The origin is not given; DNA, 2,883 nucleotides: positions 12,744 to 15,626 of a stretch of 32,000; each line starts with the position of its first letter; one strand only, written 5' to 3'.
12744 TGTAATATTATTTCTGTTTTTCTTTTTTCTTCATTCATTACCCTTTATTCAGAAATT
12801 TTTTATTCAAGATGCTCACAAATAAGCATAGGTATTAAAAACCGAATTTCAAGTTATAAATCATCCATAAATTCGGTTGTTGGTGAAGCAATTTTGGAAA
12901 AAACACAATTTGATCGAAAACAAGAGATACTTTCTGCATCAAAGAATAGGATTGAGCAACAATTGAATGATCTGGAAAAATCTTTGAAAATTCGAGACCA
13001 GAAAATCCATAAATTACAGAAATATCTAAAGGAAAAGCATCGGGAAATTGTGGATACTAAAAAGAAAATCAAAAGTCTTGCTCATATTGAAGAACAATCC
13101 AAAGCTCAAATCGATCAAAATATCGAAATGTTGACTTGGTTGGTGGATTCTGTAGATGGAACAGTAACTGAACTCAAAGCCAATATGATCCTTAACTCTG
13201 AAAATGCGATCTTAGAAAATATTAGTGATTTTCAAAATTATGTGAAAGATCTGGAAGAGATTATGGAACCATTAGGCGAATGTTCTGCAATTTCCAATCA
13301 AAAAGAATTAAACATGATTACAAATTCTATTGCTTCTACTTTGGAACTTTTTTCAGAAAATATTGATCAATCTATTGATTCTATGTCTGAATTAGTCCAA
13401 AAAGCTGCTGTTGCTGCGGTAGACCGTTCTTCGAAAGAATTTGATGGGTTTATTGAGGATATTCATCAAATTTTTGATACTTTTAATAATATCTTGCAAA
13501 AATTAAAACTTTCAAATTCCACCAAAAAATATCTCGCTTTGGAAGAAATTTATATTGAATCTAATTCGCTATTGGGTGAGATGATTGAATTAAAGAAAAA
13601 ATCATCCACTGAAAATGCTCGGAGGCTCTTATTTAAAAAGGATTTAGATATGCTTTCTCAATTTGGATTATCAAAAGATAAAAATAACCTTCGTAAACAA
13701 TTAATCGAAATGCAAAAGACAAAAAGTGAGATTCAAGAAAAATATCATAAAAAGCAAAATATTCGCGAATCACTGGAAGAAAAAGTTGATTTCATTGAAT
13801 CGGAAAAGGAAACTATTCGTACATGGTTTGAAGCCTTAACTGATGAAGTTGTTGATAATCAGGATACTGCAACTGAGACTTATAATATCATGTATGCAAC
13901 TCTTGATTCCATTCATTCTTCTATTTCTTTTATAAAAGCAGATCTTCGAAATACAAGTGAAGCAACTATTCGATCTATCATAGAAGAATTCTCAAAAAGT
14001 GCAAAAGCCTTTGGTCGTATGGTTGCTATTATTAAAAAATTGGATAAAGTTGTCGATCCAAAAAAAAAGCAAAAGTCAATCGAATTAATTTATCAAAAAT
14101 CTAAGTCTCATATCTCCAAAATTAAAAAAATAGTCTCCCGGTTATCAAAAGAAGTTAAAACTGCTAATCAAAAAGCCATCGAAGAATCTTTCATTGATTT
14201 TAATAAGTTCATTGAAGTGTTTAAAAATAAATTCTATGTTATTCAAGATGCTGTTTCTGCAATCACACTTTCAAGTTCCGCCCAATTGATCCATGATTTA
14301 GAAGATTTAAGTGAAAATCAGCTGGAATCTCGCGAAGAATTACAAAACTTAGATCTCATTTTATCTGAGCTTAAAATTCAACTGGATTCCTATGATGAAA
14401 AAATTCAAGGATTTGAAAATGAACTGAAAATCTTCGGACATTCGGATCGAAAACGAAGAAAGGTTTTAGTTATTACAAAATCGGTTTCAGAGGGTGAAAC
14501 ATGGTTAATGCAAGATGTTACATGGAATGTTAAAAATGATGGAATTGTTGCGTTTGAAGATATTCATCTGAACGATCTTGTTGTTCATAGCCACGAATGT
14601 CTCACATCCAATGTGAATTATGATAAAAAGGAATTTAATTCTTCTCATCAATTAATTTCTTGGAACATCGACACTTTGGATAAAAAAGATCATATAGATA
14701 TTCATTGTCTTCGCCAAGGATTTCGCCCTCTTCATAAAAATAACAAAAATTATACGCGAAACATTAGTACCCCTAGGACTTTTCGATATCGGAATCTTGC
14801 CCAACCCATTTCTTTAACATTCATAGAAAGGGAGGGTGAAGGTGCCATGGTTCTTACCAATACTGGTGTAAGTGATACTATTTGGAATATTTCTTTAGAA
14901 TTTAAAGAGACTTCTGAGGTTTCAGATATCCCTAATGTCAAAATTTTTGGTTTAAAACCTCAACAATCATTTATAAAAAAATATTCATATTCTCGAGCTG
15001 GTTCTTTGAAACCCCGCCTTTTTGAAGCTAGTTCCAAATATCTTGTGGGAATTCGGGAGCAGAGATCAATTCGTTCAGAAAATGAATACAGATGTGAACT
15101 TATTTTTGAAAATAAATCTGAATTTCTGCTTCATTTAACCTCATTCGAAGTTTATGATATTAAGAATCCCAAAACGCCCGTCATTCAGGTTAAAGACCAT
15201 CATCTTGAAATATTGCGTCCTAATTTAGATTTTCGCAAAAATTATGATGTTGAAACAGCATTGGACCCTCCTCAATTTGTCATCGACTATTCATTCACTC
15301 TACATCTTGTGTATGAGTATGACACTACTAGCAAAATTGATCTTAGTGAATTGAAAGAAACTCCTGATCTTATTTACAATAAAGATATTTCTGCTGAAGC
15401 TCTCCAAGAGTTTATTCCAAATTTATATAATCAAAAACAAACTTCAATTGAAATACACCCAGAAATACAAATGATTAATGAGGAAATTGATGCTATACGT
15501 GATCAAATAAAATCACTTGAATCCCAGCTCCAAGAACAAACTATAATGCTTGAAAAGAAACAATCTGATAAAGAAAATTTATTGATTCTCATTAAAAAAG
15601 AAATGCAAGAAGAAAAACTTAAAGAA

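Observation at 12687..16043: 1118-aa rod-plus-beta-sandwich protein with polybasic tail (lamin/tether-like plan)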

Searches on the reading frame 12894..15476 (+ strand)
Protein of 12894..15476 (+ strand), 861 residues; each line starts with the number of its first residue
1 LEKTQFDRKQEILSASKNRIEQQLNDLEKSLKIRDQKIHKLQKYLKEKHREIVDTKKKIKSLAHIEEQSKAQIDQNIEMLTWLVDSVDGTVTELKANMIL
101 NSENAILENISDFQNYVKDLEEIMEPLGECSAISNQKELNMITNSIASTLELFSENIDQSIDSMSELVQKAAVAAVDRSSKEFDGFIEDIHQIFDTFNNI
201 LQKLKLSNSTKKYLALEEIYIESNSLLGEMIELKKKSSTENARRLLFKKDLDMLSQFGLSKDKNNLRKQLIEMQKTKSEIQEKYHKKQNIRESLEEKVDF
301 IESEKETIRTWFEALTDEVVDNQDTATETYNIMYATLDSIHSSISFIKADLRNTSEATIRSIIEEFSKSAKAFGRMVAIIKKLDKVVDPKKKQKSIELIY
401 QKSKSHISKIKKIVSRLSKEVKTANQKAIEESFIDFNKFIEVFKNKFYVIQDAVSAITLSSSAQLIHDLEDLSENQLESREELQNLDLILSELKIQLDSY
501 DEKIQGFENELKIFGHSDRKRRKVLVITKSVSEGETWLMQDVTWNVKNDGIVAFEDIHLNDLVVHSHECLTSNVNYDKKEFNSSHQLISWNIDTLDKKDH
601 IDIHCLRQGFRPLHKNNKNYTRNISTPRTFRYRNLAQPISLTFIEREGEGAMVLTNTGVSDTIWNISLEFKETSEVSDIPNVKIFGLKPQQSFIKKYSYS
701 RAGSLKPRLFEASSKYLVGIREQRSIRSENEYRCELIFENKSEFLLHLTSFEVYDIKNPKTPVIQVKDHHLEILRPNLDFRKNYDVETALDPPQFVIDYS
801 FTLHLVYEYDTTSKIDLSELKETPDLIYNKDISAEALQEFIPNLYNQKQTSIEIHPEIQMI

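Call 28: search_protein_representatives(protein=window:12894-15476:+)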
Query: 861 residues. Proteins with E-value up to 0.001 (for the whole library): 33; up to 1e-10: 17; up to 1e-30: 11. The best 33 are listed.
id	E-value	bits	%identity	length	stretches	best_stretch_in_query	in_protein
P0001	0.0e+00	1679.2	90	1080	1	1-861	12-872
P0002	6.4e-228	775.3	47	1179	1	1-846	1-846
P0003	2.2e-222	756.9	48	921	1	7-860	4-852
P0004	6.5e-220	748.8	45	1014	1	2-858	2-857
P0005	2.3e-181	621.3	41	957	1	20-844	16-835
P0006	2.3e-154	532.0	38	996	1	7-827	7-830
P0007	4.2e-152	524.6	41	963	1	79-832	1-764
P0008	1.3e-123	430.3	45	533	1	7-531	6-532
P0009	1.8e-88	314.1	38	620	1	29-573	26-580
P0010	6.1e-48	180.1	24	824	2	173-812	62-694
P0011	4.6e-35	137.5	45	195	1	138-320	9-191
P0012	2.1e-22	95.7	46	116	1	411-523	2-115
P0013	4.7e-19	84.6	22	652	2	184-682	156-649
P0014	1.0e-16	76.9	38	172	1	523-671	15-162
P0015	3.6e-13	65.2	57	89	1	737-792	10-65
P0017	4.1e-11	58.3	27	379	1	5-224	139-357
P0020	3.2e-08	48.8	30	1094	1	85-259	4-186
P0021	6.1e-07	44.5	26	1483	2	6-308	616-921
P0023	1.6e-06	43.1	25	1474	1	2-348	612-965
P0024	1.8e-06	43.0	26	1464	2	10-509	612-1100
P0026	1.2e-05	40.3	27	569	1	33-299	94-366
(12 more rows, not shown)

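Call 37: search_protein_families(library=pfam, proteins=[P0021, P0023, P0024, P0020, P0026, P0017, P0002, P0010], max_evalue=0.01)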
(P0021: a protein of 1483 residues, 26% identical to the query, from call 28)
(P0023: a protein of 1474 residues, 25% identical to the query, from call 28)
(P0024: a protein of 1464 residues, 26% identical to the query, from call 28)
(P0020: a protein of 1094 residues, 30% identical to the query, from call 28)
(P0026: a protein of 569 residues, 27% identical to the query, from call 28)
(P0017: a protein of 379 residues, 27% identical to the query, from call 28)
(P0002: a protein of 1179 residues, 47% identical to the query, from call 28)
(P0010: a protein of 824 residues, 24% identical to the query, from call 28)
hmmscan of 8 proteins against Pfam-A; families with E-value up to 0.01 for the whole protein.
P0021 (1483 aa): 6 families
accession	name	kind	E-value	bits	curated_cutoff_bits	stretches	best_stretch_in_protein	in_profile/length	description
PF02463.25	SMC_N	-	2.8e-40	138.5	40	1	3-1457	1-219/220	RecF/RecN/SMC N terminal domain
PF13476.12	AAA_23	-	1.3e-19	72.1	27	1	6-252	1-201/201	AAA domain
PF13175.12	AAA_15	-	1.4e-18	68.2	32.1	1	3-356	2-273/374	AAA ATPase domain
PF13555.12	AAA_29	-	8.8e-06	25.8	27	1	6-47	3-43/61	P-loop containing region of AAA domain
PF13304.12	AAA_21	-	1.2e-05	25.9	27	1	28-97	1-76/304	AAA domain, putative AbiEii toxin, Type IV TA system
PF19220.6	Rod_CreS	-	3e-05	23.7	100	1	302-561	3-275/359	Crescentin, rod domain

P0023 (1474 aa): 8 families
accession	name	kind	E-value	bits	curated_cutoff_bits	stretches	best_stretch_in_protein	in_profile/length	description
PF02463.25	SMC_N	-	7.8e-40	137.1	40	1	4-1448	2-216/220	RecF/RecN/SMC N terminal domain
PF13476.12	AAA_23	-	3.2e-12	48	27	1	7-275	2-189/201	AAA domain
PF08614.16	ATG16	-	1.4e-05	25.8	33.7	1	419-526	77-184/200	Autophagy protein 16 (ATG16)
PF13304.12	AAA_21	-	4.9e-05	24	27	1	28-71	1-34/304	AAA domain, putative AbiEii toxin, Type IV TA system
PF13175.12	AAA_15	-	5.4e-05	23.4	32.1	1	4-334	3-239/374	AAA ATPase domain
PF13555.12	AAA_29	-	0.0005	20.2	27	1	13-48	10-44/61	P-loop containing region of AAA domain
PF12795.12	MscS_porin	-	0.00078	19.5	34.4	2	456-628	35-208/238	Mechanosensitive ion channel porin domain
PF04108.17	ATG17_like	-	0.0012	18.8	43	2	237-533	16-301/355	Autophagy protein ATG17-like domain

P0024 (1464 aa): 7 families
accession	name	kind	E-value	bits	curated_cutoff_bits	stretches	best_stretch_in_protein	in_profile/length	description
PF02463.25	SMC_N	-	1e-38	133.4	40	1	2-1443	8-215/220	RecF/RecN/SMC N terminal domain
PF13175.12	AAA_15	-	7.1e-09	36.2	32.1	1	4-332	11-262/374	AAA ATPase domain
PF00261.25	Tropomyosin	-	3.2e-08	33.8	38.6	1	445-683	1-240/242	Tropomyosin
PF13304.12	AAA_21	-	8.8e-07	29.7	27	1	20-44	1-25/304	AAA domain, putative AbiEii toxin, Type IV TA system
PF13555.12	AAA_29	-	0.0001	22.4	27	1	7-42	12-46/61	P-loop containing region of AAA domain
PF18595.6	Nuf2_DHR10-like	-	0.00076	20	28.4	1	822-894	43-115/117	Nuf2, DHR10-like domain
PF08614.16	ATG16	-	0.0045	17.6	33.7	0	810-889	76-155/200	Autophagy protein 16 (ATG16)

P0020 (1094 aa): 2 families
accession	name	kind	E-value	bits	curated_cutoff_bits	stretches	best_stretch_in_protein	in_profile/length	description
PF12109.13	CXCR4_N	-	0.0028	18.1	26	0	778-790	2-14/33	CXCR4 Chemokine receptor N terminal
PF22352.2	K319L-like_PKD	-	0.0035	17.7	27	0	988-1029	42-84/84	K319L-like, PKD domain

P0026 (569 aa): 2 families
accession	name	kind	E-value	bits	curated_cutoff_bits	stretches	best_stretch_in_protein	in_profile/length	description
PF17675.6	APG6_N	-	0.0021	18.9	45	0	53-141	14-90/132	Apg6 coiled-coil region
PF24319.2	DUF7491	-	0.0055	17.3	30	1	7-74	22-89/90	Coiled-coil region of unknown function (DUF7491)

P0017 (379 aa): 0 families

P0002 (1179 aa): 0 families

P0010 (824 aa): 0 families

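Call 38: find_encoding_contigs(protein=P0002, flank=10000, max_places=3)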
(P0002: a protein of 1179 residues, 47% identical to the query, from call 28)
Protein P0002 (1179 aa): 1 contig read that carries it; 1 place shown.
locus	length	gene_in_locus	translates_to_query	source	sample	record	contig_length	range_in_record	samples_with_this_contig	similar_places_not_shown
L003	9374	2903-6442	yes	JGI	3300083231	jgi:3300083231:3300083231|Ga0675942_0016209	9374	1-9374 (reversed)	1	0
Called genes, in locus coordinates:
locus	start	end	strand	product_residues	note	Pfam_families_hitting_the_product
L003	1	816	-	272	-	?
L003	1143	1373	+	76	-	-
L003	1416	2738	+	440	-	PF00278:Orn_DAP_Arg_deC, PF02784:Orn_Arg_deC_N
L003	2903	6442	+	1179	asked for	-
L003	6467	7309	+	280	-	PF01678:DAP_epimerase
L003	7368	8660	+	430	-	PF00330:Aconitase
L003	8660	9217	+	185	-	PF00694:Aconitase_C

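Call 40: find_encoding_contigs(protein=P0001, flank=10000, max_places=3)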
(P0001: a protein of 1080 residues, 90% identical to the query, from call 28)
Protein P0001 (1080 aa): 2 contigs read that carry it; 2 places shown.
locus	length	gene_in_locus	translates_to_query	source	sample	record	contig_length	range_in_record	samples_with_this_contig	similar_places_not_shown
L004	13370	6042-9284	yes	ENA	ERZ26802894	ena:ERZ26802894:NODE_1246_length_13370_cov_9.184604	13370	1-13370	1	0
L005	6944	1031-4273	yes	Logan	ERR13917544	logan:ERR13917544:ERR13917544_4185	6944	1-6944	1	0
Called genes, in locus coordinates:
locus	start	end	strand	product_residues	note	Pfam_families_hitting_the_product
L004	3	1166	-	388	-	?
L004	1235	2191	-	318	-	PF01602:Adaptin_N (faint), PF13513:HEAT_EZ (faint), PF13646:HEAT_2, PF00514:Arm (faint), PF03130:HEAT_PBS (faint), PF12717:Cnd1 (faint), PF02985:HEAT (faint), PF13646:HEAT_2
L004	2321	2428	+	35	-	-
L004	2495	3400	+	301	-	-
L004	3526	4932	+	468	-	-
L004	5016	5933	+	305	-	PF12146:Hydrolase_4, PF00561:Abhydrolase_1, PF12697:Abhydrolase_6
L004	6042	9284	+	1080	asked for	-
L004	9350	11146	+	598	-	PF00561:Abhydrolase_1, PF12146:Hydrolase_4, PF12697:Abhydrolase_6, PF12695:Abhydrolase_5 (weak)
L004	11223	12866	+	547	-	PF03130:HEAT_PBS (faint), PF13646:HEAT_2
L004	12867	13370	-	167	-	?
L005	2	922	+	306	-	?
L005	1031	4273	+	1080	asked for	-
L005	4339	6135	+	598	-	PF00561:Abhydrolase_1, PF12146:Hydrolase_4, PF12697:Abhydrolase_6, PF12695:Abhydrolase_5 (weak)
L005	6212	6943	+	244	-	?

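Call 41: find_encoding_contigs(protein=P0004, flank=10000, max_places=3)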
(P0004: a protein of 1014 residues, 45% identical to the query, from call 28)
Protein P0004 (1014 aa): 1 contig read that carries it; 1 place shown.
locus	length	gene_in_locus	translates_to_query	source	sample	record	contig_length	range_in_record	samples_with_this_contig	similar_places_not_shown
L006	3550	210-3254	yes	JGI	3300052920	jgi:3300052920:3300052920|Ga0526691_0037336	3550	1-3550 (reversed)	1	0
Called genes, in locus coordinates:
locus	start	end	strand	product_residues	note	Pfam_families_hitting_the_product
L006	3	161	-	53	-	?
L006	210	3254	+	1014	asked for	-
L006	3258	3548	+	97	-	?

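Call 73: find_encoding_contigs(protein=P0021, flank=8000, max_places=3)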
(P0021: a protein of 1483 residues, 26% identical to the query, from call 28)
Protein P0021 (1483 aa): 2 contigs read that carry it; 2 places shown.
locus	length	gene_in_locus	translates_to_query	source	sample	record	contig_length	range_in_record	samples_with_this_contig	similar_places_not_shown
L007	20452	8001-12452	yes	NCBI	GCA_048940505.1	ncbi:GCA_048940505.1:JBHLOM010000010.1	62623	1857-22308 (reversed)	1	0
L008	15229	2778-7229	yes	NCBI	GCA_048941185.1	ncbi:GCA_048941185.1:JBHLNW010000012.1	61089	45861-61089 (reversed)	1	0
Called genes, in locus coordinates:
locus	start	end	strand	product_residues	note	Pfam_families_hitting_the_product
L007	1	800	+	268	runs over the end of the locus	PF00106:adh_short, PF08659:KR, PF13561:adh_short_C2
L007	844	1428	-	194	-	PF00827:Ribosomal_L15e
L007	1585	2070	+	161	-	PF09868:DUF2095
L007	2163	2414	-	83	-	PF14947:HTH_45 (weak)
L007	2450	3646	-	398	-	-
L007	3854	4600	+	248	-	PF00702:Hydrolase, PF13419:HAD_2, PF13242:Hydrolase_like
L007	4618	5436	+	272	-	PF00795:CN_hydrolase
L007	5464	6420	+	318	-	PF00025:Arf, PF00071:Ras, PF04670:Gtr1_RagA, PF08477:Roc (faint), PF09439:SRPRB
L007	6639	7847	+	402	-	-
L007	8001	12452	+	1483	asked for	PF02463:SMC_N, PF13175:AAA_15, PF13304:AAA_21 (weak), PF13476:AAA_23, PF13555:AAA_29 (faint), PF19220:Rod_CreS (weak), PF24161:CCDC39 (weak)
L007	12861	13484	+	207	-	-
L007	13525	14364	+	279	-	PF04079:SMC_ScpB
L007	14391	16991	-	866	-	PF00133:tRNA-synt_1, PF09334:tRNA-synt_1g, PF08264:Anticodon_1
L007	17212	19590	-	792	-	PF02901:PFL-like, PF01228:Gly_radical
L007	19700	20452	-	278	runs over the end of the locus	PF01555:N6_N4_Mtase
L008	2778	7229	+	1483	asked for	PF02463:SMC_N, PF13175:AAA_15, PF13304:AAA_21 (weak), PF13476:AAA_23, PF13555:AAA_29 (faint), PF19220:Rod_CreS (weak), PF24161:CCDC39 (weak)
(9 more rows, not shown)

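Call 74: find_encoding_contigs(protein=P0023, flank=8000, max_places=3)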
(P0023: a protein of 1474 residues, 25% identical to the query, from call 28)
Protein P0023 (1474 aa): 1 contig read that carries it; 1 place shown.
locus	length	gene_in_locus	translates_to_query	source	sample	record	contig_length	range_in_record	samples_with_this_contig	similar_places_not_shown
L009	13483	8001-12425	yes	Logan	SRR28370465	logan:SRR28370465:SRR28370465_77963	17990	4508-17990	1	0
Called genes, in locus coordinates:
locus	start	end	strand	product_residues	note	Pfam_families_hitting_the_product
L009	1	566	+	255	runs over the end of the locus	-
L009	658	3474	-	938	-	PF00133:tRNA-synt_1, PF09334:tRNA-synt_1g, PF13603:tRNA-synt_1_2, PF00133:tRNA-synt_1, PF08264:Anticodon_1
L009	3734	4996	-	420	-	PF04389:Peptidase_M28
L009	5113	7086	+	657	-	PF02730:AFOR_N, PF01314:AFOR_C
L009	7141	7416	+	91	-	PF02597:ThiS (weak)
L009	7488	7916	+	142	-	-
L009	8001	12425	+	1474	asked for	PF02463:SMC_N, PF13304:AAA_21 (weak), PF08614:ATG16 (faint), PF24161:CCDC39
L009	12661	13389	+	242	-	-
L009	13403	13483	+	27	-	?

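Call 80: find_encoding_contigs(protein=P0010, flank=10000, max_places=2)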
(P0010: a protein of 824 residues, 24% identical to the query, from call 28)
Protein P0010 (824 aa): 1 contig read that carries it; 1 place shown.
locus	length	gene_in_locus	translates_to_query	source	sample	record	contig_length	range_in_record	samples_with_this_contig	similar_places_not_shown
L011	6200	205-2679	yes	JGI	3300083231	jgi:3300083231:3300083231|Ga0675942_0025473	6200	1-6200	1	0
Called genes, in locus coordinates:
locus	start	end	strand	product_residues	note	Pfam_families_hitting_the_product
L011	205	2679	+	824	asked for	-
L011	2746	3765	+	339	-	PF01139:RtcB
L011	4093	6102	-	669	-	PF13240:Zn_Ribbon_1 (weak)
